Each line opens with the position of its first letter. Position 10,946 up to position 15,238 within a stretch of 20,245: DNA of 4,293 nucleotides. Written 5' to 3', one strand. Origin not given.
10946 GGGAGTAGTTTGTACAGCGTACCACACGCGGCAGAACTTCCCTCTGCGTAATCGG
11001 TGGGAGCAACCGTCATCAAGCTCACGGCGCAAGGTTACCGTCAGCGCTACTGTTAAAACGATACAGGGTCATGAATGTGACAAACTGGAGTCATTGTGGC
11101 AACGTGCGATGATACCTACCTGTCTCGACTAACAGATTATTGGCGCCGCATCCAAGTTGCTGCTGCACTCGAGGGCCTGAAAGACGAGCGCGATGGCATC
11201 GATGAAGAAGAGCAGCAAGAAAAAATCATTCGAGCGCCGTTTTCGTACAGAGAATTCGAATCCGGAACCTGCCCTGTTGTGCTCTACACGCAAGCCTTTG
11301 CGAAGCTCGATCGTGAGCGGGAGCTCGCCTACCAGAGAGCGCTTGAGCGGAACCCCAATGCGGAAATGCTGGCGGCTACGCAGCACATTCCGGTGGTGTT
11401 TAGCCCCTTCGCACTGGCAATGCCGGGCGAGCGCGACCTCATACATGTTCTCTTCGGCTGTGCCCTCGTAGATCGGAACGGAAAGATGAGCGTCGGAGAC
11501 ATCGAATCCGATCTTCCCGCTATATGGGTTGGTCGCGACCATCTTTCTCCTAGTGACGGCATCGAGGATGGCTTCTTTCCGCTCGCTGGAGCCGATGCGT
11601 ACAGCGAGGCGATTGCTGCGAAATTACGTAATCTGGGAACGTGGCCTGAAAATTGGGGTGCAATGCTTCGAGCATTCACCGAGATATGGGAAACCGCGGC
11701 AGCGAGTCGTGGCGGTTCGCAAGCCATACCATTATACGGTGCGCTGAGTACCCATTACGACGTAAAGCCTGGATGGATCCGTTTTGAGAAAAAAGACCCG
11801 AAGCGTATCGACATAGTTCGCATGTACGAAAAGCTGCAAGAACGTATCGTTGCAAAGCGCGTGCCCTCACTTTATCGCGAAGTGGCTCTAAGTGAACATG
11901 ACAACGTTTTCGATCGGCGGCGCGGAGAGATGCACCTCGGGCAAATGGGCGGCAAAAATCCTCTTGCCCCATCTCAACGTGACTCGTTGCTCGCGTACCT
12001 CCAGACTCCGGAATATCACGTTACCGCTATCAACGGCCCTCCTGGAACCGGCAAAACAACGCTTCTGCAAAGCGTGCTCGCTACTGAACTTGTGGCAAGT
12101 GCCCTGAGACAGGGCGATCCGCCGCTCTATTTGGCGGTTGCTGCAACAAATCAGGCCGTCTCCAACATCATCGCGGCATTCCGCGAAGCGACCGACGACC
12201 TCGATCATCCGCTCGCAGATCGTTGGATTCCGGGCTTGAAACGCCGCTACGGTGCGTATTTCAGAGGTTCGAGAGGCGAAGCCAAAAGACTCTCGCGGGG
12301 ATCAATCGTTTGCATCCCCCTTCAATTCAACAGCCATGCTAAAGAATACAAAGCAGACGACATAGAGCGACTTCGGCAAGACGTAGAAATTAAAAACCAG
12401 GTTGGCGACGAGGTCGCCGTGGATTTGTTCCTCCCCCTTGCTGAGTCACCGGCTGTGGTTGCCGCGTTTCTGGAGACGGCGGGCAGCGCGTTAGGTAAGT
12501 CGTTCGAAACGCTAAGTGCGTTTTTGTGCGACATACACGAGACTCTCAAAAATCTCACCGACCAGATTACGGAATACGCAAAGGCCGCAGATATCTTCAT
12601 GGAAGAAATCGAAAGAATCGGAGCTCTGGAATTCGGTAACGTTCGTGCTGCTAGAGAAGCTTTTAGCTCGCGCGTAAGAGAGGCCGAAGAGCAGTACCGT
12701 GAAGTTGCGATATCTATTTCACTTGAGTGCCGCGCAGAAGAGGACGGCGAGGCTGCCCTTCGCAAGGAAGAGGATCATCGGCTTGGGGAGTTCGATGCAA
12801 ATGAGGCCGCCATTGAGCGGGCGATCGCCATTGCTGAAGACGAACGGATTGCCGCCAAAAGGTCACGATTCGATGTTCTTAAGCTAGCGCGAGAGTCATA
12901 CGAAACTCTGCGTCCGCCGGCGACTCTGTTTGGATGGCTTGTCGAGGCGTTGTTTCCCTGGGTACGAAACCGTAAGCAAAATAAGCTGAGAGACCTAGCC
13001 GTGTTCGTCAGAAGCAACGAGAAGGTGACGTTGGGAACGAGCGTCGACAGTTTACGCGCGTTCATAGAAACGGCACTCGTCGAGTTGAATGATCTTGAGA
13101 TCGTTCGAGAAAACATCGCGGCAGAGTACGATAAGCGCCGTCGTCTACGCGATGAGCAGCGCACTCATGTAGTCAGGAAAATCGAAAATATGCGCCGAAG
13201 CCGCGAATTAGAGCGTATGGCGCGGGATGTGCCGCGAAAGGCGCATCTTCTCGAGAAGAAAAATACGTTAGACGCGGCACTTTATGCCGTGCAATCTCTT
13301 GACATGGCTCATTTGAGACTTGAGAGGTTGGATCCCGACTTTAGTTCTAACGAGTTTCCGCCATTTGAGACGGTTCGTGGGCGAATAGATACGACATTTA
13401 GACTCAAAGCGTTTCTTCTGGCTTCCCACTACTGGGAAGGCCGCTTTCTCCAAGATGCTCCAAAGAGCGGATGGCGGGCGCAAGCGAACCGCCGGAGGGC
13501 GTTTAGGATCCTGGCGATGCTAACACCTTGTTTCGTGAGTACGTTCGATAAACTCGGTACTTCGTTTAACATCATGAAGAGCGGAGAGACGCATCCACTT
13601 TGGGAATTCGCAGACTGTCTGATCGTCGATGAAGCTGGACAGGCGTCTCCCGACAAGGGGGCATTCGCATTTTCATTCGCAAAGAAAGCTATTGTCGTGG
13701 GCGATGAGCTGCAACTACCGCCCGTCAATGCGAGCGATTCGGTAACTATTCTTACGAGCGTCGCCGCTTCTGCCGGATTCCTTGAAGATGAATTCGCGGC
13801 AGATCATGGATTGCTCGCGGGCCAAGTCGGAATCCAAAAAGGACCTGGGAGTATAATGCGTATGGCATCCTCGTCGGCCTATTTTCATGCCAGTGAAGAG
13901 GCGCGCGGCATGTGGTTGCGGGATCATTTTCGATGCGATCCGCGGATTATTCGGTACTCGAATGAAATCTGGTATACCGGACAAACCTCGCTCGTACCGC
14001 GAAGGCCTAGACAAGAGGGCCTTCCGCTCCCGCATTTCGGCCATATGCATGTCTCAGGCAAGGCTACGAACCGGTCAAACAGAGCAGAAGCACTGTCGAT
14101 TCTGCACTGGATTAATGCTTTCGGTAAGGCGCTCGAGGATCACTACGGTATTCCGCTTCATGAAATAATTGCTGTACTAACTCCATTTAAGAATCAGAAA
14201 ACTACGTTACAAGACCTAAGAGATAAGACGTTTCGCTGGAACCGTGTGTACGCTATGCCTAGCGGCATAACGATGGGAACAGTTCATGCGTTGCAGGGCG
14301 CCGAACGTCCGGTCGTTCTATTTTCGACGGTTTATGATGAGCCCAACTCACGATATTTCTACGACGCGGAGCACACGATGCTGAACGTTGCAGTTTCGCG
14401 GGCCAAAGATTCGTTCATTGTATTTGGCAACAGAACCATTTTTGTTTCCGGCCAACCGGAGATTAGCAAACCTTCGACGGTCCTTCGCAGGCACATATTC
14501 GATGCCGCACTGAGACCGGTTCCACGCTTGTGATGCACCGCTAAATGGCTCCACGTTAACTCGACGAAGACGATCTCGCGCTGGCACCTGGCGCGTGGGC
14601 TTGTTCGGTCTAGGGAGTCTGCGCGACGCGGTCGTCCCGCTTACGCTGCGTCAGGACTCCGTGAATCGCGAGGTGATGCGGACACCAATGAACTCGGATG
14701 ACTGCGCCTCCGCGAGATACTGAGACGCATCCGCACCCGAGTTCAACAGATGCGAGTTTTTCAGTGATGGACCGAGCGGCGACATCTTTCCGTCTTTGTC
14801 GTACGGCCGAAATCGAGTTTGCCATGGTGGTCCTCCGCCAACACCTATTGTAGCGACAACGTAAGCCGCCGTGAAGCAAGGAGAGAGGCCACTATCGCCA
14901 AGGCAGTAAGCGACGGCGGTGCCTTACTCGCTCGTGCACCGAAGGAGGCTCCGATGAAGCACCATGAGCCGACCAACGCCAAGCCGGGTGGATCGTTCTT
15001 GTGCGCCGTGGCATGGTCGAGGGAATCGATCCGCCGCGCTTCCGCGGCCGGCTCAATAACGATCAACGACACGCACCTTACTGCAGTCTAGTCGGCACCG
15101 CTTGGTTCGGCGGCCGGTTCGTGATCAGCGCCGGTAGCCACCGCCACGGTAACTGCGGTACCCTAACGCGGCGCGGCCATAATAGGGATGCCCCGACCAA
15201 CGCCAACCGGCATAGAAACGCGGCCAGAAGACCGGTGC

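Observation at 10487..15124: Foreign-looking island after ssb: a giant Upf1/DNA2-like helicase with a novel N-terminus, a possible uncharacterised defence system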

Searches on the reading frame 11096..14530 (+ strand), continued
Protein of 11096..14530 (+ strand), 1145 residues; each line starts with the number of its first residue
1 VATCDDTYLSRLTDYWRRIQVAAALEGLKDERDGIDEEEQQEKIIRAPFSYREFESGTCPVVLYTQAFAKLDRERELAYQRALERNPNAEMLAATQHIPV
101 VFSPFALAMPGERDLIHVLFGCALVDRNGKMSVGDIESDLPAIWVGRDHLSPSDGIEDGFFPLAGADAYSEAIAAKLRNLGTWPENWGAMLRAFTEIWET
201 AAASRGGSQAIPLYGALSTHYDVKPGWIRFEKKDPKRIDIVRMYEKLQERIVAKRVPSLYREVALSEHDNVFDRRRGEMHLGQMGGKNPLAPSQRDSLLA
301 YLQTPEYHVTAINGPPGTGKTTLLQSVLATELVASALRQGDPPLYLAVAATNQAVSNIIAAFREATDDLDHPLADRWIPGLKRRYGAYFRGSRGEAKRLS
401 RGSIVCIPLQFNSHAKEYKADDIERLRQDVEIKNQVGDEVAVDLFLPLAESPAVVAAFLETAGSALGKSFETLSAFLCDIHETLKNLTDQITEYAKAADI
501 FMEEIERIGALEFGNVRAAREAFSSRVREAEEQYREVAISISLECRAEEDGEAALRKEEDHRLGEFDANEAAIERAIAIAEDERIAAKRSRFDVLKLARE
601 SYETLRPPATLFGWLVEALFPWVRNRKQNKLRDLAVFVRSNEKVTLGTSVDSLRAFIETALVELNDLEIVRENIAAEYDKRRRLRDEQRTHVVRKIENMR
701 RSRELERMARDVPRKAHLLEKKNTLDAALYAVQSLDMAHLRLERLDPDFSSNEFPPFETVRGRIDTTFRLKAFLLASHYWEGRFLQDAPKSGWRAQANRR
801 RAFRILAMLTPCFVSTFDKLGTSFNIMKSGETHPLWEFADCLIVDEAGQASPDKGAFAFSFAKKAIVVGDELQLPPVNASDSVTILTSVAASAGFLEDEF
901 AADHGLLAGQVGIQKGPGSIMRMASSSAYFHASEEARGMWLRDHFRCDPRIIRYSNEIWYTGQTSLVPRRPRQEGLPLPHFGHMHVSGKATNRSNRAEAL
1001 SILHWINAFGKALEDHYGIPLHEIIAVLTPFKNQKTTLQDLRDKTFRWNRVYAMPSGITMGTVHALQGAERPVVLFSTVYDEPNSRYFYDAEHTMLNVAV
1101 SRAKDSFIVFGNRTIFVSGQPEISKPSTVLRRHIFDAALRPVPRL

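Call 78: search_protein_families(library=pfam, proteins=[L101:7397-8155:-, L101:8405-9637:+, L101:10303-10995:+, L101:11719-12993:+, L101:2750-3061:-, L101:2344-2739:-, L101:1442-2344:-, L101:415-1506:-, L101:12993-13421:+, L101:14336-15241:-], max_evalue=0.001)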
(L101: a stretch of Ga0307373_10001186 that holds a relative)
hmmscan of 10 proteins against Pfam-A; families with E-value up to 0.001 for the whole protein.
L101:7397-8155:- (253 aa): 1 family
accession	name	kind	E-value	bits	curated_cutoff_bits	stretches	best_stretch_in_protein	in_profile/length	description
PF13730.12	HTH_36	-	7e-10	39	25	1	74-127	3-55/55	Helix-turn-helix domain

L101:8405-9637:+ (411 aa): 0 families

L101:10303-10995:+ (231 aa): 1 family
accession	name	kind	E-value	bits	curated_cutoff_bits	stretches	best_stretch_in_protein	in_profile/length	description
PF06114.19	Peptidase_M78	-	0.0001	22.5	22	0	93-219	38-122/123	IrrE N-terminal-like domain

L101:11719-12993:+ (425 aa): 2 families
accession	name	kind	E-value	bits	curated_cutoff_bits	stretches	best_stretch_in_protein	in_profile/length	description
PF20590.3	DUF6791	-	1.7e-47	161.7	25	1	45-194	1-149/149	Domain of unknown function (DUF6791)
PF00899.27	ThiF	-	1.2e-12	47.9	28.1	1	205-333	15-143/238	ThiF family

L101:2750-3061:- (104 aa): 0 families

L101:2344-2739:- (132 aa): 2 families
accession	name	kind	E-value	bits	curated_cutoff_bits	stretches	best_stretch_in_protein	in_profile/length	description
PF00392.27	GntR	-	6.1e-15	55.1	27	1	16-78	2-64/64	Bacterial regulatory proteins, gntR family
PF02082.26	Rrf2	-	0.00011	22.8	30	1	33-75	18-61/132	Iron-dependent Transcriptional regulator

L101:1442-2344:- (301 aa): 3 families
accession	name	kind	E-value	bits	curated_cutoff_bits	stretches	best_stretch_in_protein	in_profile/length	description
PF00005.33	ABC_tran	-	3.7e-24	86.3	25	1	20-155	2-137/137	ABC transporter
PF13304.12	AAA_21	-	9.5e-15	55.9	27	1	124-185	235-299/304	AAA domain, putative AbiEii toxin, Type IV TA system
PF02463.25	SMC_N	-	1.5e-06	28.2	40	0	126-200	136-213/220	RecF/RecN/SMC N terminal domain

L101:415-1506:- (364 aa): 0 families

L101:12993-13421:+ (143 aa): 1 family
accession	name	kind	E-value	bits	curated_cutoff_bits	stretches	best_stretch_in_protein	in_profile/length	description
PF20137.4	DUF6527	-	1.1e-22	80.1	23.6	1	31-89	2-63/63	Family of unknown function (DUF6527)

L101:14336-15241:- (302 aa): 0 families

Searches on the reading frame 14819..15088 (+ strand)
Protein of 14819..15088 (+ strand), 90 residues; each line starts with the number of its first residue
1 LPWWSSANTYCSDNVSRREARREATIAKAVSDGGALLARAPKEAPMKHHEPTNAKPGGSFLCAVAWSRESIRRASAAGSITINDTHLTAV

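Call 74: search_protein_families(library=pfam, proteins=[window:14819-15088:+], max_evalue=0.001)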
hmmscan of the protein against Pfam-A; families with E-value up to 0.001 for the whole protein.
window:14819-15088:+ (90 aa): 0 families
